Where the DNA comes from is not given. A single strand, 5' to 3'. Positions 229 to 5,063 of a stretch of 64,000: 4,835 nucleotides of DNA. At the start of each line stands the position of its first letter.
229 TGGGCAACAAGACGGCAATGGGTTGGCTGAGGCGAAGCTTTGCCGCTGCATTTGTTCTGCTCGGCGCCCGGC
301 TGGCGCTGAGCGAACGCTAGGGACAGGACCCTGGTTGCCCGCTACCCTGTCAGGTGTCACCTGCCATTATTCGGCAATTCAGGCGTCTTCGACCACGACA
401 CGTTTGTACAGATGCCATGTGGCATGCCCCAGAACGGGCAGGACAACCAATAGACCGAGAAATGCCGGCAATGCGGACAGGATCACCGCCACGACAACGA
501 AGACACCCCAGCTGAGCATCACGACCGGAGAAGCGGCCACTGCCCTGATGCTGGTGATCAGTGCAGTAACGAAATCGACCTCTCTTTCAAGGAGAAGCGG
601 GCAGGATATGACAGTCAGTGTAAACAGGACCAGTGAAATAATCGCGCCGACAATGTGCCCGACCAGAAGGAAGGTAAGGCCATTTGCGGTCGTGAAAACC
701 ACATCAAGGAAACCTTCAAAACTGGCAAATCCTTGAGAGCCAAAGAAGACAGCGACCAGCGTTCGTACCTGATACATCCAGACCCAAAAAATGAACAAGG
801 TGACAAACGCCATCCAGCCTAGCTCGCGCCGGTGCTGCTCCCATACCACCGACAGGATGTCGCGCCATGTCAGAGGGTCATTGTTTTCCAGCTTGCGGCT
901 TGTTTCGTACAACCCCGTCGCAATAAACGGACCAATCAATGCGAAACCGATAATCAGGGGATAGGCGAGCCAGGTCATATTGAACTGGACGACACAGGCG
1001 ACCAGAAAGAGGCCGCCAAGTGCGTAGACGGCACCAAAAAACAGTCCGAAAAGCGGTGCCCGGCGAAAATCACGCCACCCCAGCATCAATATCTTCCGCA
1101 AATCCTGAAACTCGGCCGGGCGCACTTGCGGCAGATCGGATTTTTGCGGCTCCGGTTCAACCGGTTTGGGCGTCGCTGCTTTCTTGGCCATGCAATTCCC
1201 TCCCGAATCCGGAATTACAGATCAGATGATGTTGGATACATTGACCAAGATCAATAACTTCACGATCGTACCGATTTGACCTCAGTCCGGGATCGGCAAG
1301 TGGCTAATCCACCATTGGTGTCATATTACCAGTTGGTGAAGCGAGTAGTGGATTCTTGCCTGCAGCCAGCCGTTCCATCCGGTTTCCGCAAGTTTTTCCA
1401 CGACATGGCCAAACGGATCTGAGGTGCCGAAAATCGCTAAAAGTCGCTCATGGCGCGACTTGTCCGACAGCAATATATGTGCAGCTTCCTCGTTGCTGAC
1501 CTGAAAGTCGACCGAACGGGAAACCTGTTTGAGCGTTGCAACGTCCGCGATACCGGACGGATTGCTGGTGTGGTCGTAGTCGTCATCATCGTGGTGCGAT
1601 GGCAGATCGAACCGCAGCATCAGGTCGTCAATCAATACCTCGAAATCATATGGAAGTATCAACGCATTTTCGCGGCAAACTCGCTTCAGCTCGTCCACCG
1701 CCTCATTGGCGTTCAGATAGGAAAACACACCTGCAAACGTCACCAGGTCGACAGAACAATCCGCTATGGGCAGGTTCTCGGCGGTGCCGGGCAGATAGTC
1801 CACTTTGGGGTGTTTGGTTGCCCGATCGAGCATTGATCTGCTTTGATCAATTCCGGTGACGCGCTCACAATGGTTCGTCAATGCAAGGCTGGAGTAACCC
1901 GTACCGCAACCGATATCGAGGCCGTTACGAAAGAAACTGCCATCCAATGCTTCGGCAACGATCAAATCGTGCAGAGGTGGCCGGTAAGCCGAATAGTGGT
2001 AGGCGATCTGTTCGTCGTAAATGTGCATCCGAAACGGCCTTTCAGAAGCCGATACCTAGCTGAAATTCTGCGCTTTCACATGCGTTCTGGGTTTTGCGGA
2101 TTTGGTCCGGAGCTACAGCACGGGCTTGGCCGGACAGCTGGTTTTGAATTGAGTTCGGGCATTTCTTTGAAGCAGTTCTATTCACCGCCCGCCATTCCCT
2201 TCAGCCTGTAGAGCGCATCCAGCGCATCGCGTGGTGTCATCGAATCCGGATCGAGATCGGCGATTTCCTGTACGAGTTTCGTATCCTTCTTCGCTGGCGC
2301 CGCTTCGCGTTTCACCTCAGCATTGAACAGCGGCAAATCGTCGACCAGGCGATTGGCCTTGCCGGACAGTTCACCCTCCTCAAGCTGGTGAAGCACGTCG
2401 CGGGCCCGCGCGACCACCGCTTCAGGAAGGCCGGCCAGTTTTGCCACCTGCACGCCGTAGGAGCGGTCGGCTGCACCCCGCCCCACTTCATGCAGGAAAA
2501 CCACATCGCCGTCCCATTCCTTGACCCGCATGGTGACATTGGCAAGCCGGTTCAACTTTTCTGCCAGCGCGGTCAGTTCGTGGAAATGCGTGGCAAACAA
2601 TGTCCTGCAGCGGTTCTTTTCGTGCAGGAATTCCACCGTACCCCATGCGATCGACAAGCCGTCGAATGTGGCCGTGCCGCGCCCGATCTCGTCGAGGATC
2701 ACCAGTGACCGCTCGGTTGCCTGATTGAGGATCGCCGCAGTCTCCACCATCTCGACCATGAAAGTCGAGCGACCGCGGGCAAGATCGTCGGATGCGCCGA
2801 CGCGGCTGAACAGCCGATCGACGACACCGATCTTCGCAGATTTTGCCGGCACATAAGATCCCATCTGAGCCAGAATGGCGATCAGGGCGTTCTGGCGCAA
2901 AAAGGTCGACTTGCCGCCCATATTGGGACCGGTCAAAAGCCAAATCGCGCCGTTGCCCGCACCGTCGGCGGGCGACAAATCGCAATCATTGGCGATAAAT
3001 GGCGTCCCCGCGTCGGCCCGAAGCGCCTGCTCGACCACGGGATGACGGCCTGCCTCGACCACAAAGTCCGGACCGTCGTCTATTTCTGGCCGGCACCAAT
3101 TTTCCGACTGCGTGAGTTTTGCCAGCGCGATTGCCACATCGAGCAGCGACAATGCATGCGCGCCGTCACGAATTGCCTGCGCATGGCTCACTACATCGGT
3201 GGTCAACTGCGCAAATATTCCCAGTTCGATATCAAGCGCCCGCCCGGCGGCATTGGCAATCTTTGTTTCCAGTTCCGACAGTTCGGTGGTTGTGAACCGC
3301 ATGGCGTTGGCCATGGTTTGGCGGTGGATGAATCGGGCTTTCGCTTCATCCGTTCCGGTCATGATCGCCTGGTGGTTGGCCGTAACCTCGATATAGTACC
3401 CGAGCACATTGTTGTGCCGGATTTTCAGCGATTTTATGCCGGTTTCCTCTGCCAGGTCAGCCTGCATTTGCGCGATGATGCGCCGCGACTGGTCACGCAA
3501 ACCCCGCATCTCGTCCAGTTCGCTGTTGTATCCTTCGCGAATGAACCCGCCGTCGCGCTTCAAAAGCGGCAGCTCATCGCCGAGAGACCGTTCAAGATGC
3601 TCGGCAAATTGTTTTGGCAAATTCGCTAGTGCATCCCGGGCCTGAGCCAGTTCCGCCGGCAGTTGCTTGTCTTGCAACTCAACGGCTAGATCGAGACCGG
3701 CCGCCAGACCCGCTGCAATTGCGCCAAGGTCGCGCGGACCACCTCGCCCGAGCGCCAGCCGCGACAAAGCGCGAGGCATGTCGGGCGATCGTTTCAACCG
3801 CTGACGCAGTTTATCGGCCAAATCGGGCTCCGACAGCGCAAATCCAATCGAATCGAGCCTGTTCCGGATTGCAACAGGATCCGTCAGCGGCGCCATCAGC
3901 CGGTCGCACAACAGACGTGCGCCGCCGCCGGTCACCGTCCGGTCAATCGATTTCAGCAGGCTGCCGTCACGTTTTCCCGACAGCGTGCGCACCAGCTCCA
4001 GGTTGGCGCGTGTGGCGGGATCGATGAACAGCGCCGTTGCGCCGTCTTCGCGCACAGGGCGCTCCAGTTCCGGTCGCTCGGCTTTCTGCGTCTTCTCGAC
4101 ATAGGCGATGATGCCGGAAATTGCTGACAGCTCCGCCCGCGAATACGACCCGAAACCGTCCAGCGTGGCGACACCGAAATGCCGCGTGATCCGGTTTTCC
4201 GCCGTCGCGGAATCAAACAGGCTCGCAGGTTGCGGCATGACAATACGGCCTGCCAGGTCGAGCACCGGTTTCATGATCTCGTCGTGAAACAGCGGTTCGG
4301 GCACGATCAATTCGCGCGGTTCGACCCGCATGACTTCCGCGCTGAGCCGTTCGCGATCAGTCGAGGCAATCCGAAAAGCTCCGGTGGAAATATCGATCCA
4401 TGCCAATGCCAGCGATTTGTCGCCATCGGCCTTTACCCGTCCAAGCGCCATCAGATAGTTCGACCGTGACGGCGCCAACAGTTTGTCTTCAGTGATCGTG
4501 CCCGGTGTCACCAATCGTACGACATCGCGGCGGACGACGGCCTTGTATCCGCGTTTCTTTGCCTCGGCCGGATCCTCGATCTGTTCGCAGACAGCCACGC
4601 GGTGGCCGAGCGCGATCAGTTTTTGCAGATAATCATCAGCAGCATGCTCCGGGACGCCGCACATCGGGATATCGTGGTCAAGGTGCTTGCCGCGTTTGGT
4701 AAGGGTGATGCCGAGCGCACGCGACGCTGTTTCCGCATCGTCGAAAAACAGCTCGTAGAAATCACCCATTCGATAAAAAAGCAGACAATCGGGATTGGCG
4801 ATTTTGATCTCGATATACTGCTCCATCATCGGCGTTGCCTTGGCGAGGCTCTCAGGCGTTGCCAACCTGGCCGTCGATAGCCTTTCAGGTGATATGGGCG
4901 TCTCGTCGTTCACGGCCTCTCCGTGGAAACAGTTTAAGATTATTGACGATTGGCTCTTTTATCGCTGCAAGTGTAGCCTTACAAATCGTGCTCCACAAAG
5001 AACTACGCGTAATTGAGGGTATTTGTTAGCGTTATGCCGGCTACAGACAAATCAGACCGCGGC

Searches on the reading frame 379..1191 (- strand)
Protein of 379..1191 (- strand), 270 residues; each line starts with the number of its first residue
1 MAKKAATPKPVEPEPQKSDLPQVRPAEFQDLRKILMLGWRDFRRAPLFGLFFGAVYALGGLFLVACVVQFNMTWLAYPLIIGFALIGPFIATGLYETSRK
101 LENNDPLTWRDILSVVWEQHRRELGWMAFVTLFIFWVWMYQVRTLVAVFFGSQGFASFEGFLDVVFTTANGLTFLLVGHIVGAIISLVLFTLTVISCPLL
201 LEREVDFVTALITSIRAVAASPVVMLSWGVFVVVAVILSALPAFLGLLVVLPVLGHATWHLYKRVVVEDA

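Call 68: search_protein_families(library=pfam, proteins=[window:379-1191:-], max_evalue=0.00001)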
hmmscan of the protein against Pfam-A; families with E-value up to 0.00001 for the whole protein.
window:379-1191:- (270 aa): 1 family
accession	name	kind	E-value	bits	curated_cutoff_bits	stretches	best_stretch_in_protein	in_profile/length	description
PF09955.14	DUF2189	-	1.2e-37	129.3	26.2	1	77-202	2-126/126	Predicted integral membrane protein (DUF2189)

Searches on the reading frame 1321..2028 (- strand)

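Call 68: search_protein_families(library=pfam, proteins=[window:1321-2028:-], max_evalue=0.00001)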
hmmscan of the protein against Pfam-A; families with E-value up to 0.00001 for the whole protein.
window:1321-2028:- (235 aa): 4 families
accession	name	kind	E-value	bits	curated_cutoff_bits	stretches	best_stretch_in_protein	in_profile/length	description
PF08241.18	Methyltransf_11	-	2.6e-19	70.1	21.2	1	37-123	1-92/95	Methyltransferase domain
PF13649.12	Methyltransf_25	-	2e-17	64.1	27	1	37-120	2-95/97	Methyltransferase domain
PF08242.18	Methyltransf_12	-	5e-11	43.6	30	1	37-123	1-97/98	Methyltransferase domain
PF13847.12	Methyltransf_31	-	3.9e-08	33.6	27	1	37-125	8-108/145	Methyltransferase domain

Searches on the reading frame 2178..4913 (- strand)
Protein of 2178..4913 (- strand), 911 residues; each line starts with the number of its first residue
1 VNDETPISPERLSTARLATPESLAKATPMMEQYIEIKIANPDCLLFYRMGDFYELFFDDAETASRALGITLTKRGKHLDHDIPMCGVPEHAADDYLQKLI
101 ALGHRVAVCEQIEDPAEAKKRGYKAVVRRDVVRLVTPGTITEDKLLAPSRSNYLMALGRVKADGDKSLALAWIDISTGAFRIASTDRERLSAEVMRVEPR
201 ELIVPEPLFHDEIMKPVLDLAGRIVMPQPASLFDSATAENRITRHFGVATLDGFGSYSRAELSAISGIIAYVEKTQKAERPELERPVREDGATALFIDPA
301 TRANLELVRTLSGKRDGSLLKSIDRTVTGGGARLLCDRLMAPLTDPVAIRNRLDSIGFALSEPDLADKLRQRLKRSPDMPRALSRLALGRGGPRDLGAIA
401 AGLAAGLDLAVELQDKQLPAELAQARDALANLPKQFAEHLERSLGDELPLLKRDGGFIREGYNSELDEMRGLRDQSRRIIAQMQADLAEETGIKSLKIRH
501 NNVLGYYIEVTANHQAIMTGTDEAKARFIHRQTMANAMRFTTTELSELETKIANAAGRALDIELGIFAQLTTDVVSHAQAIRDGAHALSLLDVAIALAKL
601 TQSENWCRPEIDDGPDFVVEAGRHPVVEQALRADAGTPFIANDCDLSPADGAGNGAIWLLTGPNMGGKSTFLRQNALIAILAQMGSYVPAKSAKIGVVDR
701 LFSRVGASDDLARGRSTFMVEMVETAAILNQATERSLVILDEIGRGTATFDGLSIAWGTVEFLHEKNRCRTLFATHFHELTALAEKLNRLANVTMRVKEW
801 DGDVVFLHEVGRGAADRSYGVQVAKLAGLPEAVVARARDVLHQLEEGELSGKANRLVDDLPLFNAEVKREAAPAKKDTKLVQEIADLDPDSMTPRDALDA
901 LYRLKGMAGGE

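Call 68: search_protein_families(library=pfam, proteins=[window:2178-4913:-], max_evalue=0.00001)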
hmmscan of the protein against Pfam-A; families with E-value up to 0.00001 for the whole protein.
window:2178-4913:- (911 aa): 5 families
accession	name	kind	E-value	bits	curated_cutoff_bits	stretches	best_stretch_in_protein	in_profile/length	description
PF00488.27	MutS_V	-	1.1e-87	293.4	30.2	1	658-845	1-188/188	MutS domain V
PF01624.25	MutS_I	-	2.1e-44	150.8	20.6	1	27-143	1-112/113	MutS domain I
PF05192.23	MutS_III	-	1.7e-39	136.6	34.1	1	300-598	1-194/194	MutS domain III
PF05190.23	MutS_IV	-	3.3e-25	88.6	22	1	461-556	1-90/92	MutS family domain IV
PF05188.22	MutS_II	-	9.8e-25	87.9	25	1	152-283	1-132/133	MutS domain II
